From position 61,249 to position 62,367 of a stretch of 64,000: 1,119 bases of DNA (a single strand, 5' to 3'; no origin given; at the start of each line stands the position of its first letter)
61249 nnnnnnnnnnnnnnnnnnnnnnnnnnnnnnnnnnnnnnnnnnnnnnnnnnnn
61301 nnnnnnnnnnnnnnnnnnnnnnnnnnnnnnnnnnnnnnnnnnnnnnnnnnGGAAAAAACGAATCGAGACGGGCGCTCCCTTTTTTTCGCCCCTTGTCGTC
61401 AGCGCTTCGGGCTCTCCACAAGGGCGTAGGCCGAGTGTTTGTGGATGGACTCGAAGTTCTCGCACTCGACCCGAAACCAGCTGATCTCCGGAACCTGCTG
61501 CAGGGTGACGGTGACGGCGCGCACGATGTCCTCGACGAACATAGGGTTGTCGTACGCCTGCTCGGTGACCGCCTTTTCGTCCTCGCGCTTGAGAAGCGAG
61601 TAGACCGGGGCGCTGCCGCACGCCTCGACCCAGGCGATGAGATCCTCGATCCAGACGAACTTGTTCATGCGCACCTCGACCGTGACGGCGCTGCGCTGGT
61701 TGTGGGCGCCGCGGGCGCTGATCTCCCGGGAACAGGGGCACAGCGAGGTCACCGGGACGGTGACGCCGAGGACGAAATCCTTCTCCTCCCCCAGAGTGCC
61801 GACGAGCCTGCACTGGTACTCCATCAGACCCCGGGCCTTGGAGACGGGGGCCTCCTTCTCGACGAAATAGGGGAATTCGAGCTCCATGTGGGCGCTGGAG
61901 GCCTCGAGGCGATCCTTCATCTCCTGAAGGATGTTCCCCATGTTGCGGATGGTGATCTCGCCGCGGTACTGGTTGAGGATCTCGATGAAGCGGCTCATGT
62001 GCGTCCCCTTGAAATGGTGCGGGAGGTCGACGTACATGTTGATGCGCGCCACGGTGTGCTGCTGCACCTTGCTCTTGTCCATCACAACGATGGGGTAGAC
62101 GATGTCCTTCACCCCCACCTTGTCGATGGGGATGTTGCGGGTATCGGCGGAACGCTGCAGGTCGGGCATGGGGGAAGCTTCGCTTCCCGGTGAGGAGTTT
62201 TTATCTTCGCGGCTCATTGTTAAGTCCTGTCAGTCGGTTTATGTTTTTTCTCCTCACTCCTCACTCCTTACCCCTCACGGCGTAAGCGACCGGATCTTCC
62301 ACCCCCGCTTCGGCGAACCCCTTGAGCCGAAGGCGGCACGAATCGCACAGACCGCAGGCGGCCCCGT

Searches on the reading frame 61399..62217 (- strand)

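Call 77: search_protein_families(library=pfam, proteins=[window:61399-62217:-], max_evalue=0.001)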
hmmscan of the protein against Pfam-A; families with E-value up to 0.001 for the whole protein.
window:61399-62217:- (272 aa): 1 family
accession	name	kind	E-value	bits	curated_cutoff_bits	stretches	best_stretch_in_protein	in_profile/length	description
PF02649.19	GCHY-1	-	4.1e-101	338.3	25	1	17-265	1-260/260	Type I GTP cyclohydrolase folE2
